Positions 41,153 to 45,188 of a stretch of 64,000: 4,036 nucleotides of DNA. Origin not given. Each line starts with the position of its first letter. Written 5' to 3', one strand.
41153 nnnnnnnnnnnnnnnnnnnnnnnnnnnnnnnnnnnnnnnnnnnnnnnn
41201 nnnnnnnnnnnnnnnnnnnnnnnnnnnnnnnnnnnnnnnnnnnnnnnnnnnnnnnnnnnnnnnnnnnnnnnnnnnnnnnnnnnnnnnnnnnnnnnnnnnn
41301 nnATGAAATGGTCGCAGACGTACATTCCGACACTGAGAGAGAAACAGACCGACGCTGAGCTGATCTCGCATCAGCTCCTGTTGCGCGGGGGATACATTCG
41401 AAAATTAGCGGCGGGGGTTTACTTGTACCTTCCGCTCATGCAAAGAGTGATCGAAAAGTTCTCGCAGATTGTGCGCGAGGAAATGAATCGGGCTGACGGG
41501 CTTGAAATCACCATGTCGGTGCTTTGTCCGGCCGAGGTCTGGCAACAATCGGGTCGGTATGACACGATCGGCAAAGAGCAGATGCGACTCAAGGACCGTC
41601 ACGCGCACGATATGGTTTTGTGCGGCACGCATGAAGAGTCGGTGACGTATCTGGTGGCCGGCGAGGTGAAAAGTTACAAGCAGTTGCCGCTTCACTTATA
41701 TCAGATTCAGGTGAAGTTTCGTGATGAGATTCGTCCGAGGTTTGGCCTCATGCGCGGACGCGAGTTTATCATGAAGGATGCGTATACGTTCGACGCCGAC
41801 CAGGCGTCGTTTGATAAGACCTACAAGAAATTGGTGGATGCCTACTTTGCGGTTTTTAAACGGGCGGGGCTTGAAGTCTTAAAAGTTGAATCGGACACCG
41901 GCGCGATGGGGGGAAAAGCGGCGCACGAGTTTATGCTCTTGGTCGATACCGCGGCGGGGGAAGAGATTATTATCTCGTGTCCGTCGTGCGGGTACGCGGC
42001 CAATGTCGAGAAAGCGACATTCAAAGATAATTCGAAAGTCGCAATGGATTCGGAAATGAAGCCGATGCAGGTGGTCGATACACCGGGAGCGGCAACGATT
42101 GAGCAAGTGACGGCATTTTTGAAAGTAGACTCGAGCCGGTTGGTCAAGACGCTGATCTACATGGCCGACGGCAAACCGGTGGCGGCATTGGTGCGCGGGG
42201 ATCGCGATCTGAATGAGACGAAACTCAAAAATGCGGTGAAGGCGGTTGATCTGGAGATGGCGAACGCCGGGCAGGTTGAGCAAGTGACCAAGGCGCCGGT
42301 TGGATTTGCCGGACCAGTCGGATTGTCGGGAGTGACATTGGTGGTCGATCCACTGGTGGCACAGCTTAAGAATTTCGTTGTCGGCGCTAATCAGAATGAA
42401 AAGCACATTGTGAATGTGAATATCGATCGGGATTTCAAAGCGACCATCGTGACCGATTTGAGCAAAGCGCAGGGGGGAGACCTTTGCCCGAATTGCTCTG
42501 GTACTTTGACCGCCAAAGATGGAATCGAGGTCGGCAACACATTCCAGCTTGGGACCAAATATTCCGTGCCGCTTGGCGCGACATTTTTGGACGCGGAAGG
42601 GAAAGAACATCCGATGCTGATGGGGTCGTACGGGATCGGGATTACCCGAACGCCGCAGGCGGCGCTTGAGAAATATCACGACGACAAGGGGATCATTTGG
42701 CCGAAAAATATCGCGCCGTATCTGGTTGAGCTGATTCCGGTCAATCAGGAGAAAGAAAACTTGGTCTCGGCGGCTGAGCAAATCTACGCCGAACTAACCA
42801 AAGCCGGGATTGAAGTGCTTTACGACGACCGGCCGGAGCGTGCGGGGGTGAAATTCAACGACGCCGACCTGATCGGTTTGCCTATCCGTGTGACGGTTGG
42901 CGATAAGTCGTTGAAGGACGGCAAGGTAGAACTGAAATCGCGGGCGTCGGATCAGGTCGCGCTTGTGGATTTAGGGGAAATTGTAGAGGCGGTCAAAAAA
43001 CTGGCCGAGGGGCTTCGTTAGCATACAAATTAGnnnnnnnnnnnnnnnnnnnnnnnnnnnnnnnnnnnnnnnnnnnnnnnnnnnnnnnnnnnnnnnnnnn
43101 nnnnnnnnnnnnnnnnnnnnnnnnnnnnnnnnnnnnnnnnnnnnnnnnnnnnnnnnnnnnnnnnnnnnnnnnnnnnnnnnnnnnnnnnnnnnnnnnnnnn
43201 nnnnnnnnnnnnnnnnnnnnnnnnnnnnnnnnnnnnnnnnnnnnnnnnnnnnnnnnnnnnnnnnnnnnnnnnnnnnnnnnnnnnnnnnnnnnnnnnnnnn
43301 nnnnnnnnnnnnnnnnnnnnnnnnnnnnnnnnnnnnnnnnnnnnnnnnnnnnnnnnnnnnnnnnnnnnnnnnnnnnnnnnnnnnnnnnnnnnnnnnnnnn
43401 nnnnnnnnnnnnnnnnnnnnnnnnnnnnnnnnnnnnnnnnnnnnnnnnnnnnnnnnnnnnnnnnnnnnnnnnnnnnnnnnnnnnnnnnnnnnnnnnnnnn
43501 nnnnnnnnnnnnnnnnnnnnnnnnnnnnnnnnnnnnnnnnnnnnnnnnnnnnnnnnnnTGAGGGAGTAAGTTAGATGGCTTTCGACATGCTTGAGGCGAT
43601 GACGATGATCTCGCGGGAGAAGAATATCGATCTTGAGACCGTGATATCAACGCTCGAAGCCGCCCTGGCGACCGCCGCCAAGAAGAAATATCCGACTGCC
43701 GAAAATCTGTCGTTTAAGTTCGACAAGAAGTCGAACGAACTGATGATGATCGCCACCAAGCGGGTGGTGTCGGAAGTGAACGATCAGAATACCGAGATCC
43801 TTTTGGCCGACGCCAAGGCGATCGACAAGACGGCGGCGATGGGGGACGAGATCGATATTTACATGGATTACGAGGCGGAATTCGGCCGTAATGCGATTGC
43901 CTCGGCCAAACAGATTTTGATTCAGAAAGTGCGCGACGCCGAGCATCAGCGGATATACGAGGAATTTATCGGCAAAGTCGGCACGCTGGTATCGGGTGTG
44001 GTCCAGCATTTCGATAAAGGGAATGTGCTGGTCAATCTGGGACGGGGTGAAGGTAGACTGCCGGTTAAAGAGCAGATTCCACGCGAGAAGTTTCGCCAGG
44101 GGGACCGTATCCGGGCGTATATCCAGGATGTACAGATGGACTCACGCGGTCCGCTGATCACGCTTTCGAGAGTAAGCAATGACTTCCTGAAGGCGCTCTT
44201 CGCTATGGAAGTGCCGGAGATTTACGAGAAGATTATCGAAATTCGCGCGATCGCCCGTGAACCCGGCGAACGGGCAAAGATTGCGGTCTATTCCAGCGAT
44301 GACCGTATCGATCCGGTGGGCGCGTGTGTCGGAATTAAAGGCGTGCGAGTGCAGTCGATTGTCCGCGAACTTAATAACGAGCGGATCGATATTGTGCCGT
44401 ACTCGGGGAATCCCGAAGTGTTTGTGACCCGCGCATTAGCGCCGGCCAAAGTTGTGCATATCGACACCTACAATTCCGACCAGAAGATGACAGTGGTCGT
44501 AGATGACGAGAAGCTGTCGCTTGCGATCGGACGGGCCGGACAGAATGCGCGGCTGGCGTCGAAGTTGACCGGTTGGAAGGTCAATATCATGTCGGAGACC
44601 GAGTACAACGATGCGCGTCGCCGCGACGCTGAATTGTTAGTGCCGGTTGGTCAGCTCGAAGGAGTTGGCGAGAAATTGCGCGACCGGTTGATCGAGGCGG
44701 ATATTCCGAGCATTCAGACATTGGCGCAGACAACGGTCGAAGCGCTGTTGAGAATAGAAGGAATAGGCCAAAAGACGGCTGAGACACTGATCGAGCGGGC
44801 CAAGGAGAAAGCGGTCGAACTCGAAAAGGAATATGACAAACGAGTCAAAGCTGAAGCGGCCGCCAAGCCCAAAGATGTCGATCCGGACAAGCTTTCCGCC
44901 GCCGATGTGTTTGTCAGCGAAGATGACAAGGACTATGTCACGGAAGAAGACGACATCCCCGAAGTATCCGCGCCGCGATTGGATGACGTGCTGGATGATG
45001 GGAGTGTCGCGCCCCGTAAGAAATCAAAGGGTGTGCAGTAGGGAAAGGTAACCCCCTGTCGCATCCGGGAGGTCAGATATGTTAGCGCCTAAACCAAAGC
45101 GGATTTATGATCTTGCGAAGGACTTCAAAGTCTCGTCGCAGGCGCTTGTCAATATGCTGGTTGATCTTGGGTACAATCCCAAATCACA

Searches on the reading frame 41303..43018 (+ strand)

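Call 91: search_protein_families(library=pfam, proteins=[window:41303-43018:+], max_evalue=0.00001)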
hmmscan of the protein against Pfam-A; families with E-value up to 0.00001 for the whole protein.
window:41303-43018:+ (572 aa): 3 families
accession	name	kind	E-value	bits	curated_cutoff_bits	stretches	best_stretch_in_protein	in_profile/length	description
PF04073.20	tRNA_edit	-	1.4e-27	96.7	25.5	1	260-374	1-118/123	Aminoacyl-tRNA editing domain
PF00587.30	tRNA-synt_2b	-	1.4e-24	87.6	29.3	1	96-458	3-179/179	tRNA synthetase class II core domain (G, H, P, S and T)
PF03129.25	HGTP_anticodon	-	1.1e-23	83.6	21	1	477-566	4-93/94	Anticodon binding domain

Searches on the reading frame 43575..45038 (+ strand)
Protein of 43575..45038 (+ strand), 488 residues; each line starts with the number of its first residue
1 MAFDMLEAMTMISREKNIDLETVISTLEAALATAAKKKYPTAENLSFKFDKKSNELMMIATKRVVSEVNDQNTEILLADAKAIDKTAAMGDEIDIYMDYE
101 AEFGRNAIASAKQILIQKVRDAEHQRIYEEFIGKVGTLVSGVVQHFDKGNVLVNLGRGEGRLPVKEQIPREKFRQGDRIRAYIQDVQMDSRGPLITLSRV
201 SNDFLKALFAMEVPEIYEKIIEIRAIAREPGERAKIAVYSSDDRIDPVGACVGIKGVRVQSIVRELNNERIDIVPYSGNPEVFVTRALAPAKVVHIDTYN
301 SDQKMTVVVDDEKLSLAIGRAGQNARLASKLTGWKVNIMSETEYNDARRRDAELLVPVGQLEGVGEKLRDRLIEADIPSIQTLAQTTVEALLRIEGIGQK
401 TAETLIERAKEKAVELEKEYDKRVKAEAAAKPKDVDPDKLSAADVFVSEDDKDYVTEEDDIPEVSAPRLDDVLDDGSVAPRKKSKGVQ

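Call 91: search_protein_families(library=pfam, proteins=[window:43575-45038:+], max_evalue=0.00001)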
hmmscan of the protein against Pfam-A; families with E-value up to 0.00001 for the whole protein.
window:43575-45038:+ (488 aa): 4 families
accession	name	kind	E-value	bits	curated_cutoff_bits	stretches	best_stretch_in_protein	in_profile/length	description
PF08529.16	NusA_N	-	5.4e-33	114.2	23.8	1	4-124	1-118/119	NusA N-terminal domain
PF13184.12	KH_5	-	8e-30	103.2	27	1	230-297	1-68/69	NusA-like KH domain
PF14520.12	HHH_5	-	8.7e-11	42.6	27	1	360-411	6-57/57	Helix-hairpin-helix domain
PF00575.29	S1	-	4.4e-07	30.6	22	1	134-192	3-68/74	S1 RNA binding domain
